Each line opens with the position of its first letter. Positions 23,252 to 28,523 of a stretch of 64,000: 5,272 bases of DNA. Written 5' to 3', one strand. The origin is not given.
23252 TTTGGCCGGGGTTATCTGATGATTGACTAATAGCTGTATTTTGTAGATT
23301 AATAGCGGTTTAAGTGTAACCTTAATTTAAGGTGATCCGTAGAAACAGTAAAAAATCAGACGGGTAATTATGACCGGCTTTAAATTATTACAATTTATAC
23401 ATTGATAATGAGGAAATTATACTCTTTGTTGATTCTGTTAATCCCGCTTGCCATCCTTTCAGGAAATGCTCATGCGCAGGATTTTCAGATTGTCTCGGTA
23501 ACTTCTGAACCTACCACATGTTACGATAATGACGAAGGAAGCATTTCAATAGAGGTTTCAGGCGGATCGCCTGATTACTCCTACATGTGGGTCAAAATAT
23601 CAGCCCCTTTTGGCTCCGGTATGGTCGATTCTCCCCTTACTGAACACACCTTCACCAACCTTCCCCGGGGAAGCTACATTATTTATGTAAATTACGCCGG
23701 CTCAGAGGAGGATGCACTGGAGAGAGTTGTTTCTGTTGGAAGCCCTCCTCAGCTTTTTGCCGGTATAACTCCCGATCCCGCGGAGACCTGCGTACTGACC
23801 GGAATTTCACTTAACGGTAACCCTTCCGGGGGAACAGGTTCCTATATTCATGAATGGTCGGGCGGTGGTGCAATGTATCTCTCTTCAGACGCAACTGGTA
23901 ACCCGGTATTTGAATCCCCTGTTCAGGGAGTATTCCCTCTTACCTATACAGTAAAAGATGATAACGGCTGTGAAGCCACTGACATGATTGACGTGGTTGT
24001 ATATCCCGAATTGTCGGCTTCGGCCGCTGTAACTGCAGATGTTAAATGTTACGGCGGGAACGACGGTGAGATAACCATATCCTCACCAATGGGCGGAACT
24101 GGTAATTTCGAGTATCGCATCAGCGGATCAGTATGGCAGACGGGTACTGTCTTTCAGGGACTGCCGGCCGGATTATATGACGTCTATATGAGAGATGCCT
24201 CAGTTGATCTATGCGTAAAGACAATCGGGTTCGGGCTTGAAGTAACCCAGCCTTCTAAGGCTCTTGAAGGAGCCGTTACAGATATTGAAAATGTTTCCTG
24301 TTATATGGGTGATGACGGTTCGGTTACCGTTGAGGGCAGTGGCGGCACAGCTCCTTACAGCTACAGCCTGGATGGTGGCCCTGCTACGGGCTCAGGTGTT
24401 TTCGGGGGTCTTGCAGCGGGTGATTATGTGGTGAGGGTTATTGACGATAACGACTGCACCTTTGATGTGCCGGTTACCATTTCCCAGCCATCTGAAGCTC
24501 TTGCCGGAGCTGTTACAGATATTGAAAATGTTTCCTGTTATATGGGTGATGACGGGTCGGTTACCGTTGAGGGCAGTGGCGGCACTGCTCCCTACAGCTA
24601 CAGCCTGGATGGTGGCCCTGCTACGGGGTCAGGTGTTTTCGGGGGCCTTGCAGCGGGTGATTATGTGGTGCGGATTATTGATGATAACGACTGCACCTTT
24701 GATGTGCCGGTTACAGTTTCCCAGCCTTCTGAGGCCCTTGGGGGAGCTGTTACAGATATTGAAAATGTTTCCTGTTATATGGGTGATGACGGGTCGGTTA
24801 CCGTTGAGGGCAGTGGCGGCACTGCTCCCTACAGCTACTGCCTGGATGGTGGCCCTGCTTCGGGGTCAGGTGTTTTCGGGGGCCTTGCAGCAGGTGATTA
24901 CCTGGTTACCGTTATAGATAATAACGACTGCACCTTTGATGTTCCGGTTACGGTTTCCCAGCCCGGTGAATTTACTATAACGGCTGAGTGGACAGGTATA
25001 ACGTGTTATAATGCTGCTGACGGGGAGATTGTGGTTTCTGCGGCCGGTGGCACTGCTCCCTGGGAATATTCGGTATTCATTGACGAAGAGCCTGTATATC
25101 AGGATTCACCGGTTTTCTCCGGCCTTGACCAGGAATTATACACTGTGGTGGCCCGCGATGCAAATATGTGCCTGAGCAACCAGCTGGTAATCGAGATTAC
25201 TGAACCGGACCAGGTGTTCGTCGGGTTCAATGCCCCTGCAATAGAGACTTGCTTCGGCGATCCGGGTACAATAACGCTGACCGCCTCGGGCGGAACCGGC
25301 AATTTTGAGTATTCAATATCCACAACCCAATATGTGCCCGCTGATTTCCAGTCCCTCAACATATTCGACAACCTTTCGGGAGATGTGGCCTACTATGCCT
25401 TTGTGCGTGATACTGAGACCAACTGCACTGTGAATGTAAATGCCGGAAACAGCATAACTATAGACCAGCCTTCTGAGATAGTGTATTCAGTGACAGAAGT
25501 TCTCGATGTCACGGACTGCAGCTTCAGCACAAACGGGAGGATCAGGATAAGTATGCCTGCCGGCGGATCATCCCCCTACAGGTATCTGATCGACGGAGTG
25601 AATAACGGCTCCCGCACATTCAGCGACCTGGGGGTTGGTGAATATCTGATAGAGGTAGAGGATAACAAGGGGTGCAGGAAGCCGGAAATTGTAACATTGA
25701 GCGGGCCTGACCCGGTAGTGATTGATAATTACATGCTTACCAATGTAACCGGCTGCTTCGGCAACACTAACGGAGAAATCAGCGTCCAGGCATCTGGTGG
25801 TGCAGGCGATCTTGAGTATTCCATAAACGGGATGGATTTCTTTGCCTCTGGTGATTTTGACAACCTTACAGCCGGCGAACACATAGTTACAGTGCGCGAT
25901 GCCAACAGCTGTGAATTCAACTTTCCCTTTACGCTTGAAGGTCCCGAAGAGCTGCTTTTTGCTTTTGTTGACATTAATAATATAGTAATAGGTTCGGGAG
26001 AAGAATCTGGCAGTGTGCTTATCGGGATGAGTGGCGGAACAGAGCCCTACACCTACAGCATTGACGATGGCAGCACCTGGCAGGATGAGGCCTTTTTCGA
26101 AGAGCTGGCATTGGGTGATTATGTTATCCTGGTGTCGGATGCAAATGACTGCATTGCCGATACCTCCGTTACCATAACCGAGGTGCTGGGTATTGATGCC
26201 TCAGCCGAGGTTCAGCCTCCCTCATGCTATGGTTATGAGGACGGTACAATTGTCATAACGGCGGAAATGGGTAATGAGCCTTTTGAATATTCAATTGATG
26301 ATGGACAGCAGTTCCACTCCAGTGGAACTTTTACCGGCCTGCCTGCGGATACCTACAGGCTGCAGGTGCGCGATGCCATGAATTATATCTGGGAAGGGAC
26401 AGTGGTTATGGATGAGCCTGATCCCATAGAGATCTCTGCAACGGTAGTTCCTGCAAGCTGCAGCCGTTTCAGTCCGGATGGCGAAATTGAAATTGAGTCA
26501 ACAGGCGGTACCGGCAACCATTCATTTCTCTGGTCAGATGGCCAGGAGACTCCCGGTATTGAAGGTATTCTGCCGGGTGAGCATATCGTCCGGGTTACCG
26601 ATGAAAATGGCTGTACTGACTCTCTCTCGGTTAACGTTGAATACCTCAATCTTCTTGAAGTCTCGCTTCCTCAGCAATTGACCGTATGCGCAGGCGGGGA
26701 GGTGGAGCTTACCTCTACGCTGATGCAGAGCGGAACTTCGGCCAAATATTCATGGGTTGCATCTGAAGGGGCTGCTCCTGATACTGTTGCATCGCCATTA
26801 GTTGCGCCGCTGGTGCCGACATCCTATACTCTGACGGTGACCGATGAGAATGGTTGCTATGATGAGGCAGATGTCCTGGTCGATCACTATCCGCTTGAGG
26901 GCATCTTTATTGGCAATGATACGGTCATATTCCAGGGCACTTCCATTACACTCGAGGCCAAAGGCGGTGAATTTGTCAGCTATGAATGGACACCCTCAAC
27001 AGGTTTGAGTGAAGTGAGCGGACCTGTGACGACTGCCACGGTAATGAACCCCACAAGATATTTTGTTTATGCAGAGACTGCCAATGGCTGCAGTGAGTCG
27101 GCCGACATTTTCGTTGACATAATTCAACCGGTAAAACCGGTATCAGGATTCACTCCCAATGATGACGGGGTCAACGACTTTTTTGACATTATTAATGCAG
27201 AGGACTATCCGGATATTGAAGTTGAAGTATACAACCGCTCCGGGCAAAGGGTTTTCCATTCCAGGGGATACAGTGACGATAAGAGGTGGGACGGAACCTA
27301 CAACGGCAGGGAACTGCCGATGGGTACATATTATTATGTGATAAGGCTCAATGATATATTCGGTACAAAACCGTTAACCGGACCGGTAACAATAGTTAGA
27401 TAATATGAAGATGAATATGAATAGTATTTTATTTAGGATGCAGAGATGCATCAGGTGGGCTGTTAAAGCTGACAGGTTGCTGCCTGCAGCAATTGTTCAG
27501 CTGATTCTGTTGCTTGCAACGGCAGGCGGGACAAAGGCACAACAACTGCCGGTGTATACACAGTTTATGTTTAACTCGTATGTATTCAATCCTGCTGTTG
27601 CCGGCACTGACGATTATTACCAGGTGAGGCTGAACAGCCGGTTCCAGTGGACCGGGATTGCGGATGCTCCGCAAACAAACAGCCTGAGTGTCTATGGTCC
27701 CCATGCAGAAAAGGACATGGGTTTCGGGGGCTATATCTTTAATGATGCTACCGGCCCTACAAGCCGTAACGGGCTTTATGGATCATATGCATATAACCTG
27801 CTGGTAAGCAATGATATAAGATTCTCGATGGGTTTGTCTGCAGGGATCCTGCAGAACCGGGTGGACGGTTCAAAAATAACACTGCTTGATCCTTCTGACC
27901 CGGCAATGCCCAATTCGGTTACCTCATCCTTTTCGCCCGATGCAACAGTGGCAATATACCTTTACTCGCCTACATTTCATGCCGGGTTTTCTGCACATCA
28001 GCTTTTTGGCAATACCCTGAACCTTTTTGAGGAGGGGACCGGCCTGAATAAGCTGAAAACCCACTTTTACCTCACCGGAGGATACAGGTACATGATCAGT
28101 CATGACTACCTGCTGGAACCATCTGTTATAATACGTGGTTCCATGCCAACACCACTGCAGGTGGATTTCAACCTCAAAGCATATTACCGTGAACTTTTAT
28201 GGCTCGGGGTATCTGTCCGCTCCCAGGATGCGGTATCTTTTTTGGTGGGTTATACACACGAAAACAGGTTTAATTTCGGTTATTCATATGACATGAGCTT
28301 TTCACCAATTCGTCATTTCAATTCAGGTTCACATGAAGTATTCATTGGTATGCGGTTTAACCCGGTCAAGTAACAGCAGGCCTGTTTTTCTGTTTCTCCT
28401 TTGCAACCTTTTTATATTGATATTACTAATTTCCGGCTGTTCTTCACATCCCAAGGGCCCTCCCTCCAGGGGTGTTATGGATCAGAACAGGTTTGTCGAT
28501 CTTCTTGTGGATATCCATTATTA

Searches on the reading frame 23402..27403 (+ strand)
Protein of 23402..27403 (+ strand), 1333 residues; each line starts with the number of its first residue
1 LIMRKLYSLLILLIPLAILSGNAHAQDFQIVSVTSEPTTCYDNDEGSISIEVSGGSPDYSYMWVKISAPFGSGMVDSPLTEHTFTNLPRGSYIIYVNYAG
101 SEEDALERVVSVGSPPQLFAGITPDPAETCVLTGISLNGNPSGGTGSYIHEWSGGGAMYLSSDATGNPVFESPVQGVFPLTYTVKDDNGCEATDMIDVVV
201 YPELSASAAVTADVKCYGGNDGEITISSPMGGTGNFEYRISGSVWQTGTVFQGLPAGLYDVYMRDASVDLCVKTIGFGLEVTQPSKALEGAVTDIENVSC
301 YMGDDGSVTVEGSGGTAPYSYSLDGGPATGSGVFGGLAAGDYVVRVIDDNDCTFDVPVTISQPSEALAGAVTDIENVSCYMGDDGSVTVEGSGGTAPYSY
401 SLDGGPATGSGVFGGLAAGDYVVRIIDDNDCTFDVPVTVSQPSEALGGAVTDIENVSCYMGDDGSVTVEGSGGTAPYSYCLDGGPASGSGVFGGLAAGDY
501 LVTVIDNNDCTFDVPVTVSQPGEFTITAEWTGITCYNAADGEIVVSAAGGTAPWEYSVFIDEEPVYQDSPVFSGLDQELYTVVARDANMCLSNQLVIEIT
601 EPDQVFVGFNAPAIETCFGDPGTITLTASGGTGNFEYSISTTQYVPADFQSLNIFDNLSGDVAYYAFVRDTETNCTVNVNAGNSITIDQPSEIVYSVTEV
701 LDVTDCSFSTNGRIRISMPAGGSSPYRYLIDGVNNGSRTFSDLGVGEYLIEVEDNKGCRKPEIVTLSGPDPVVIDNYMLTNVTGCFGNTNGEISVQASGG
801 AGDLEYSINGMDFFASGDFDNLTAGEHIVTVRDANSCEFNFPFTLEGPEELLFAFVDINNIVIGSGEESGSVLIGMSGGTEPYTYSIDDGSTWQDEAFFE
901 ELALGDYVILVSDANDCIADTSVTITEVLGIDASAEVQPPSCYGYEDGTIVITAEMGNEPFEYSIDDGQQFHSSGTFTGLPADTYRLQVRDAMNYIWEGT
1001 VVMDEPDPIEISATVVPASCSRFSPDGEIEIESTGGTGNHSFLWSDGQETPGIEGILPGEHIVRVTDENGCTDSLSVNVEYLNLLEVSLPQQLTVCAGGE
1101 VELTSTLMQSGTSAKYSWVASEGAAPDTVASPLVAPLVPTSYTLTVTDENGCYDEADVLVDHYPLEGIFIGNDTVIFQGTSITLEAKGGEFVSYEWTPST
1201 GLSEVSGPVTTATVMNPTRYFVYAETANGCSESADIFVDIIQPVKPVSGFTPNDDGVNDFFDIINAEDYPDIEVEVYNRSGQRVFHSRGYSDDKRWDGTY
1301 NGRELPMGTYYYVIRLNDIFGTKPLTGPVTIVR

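Call 7: search_protein_families(library=pfam, proteins=[window:23402-27403:+], max_evalue=0.001)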
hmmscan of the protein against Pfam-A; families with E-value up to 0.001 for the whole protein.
window:23402-27403:+ (1333 aa): 8 families
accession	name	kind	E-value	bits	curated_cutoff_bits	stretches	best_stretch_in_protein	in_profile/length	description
PF13573.12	SprB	-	6.9e-87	285.2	28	10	293-326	2-35/37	SprB repeat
PF13585.12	CHU_C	-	3.1e-22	78.9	27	1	1248-1317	5-73/86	CHU_C Type IX secretion signal domain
PF22352.2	K319L-like_PKD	-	6.1e-12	45.8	27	0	1095-1160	7-82/84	K319L-like, PKD domain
PF06832.18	BiPBP_C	-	6.6e-08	32.8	26.8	0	1058-1077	71-88/90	Penicillin-Binding Protein C-terminus Family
PF19081.6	Ig_7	-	1.4e-06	28.9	27.3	0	1175-1238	11-78/84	Ig-like domain CHU_C associated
PF07495.19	Y_Y_Y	-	4.9e-05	23.6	26.6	0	81-100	29-48/65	Y_Y_Y domain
PF25117.1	Agd3_C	-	8.8e-05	22.6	27.5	0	348-373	16-41/67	Agd3 C-terminal domain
PF00801.26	PKD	-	0.00087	19.7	23.5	0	1173-1234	8-73/80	PKD domain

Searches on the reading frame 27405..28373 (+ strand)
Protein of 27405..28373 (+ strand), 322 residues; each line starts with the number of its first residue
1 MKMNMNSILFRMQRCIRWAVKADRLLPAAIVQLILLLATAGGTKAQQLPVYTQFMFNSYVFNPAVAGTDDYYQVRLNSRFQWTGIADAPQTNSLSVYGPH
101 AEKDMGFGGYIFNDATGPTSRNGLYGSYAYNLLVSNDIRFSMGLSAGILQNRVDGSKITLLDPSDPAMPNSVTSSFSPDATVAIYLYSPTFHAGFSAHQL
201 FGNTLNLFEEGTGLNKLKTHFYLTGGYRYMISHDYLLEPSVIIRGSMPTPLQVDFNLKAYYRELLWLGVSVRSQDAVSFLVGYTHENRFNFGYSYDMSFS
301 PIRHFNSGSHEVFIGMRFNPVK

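Call 7: search_protein_families(library=pfam, proteins=[window:27405-28373:+], max_evalue=0.001)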
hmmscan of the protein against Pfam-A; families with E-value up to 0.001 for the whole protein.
window:27405-28373:+ (322 aa): 1 family
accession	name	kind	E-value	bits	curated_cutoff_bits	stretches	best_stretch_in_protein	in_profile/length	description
PF11751.14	PorP_SprF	-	1.6e-75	254.6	22.3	1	44-315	2-272/273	Type IX secretion system membrane protein PorP/SprF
